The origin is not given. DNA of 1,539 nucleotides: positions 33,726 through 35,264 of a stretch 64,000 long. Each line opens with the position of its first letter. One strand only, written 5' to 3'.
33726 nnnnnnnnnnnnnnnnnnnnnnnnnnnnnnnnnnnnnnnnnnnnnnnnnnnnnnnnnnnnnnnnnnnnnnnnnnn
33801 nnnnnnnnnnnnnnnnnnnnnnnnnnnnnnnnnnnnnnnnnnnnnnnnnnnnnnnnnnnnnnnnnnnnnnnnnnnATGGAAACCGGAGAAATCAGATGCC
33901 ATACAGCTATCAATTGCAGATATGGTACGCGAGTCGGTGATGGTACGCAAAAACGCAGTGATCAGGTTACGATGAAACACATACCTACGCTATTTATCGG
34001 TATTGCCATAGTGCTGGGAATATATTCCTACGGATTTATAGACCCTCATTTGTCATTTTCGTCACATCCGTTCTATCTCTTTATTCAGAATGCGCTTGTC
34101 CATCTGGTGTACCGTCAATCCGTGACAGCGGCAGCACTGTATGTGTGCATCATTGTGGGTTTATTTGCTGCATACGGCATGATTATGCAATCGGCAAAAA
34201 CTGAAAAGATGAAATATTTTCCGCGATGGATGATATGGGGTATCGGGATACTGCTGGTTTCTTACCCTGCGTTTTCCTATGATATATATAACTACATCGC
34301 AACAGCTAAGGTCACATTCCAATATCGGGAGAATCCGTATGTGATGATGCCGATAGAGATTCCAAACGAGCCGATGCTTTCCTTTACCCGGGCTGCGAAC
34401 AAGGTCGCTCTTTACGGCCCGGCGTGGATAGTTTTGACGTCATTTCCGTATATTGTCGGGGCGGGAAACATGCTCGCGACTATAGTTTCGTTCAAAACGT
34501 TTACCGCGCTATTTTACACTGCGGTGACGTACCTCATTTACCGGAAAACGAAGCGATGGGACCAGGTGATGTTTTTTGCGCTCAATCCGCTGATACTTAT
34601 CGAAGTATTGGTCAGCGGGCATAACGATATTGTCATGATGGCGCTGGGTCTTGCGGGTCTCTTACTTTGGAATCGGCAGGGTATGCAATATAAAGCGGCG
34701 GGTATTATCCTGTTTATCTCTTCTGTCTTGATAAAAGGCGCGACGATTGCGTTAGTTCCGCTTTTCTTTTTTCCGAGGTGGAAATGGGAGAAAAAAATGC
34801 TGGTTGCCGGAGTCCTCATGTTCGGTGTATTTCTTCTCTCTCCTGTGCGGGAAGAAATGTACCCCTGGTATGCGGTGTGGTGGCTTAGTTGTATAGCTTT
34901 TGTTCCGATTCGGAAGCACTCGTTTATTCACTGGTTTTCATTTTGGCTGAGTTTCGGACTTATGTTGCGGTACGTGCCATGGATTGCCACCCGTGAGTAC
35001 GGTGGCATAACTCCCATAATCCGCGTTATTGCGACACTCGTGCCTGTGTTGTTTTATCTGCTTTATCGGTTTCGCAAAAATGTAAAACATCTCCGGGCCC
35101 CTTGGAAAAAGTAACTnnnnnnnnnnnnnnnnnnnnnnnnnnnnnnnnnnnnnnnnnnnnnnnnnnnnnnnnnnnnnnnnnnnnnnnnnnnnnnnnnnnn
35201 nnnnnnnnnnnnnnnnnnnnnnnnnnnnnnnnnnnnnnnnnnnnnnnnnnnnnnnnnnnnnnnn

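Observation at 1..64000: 64-kb glycosylation supercluster with ~18 GT-C-type membrane enzymes in at least 5 paralogous families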

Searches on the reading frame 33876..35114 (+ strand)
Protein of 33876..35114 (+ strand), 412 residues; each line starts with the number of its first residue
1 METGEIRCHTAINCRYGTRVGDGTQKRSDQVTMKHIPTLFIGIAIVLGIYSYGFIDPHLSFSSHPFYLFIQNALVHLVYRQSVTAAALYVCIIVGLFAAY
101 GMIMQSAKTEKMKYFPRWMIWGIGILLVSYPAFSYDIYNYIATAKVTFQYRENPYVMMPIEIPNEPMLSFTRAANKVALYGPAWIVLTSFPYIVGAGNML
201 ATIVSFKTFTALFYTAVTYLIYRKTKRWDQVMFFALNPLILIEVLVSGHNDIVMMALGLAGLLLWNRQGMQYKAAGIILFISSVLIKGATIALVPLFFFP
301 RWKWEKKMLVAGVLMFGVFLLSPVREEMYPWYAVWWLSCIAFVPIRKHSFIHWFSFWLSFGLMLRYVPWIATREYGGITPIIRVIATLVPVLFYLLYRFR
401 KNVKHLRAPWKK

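Call 7: search_protein_families(library=pfam, proteins=[window:33876-35114:+], max_evalue=0.01)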
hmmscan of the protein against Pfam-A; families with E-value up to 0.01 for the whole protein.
window:33876-35114:+ (412 aa): 0 families

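Call 16: search_protein_families(library=ncbifam, proteins=[window:33876-35114:+], max_evalue=1)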
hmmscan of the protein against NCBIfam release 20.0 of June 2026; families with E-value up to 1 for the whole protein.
window:33876-35114:+ (412 aa): 0 families

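Call 27: search_protein_families(library=pfam, proteins=[window:33876-35114:+], max_evalue=10)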
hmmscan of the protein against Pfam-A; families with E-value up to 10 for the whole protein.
window:33876-35114:+ (412 aa): 2 families
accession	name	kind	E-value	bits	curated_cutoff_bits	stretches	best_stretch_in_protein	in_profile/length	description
PF24129.1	DUF7396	-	0.015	15.9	27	1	252-286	5-39/46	Family of unknown function (DUF7396)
PF23565.1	ARM_TANGO6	-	0.36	10.7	27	1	380-411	144-175/260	Transport and Golgi organization protein 6 homolog, ARM-like repeat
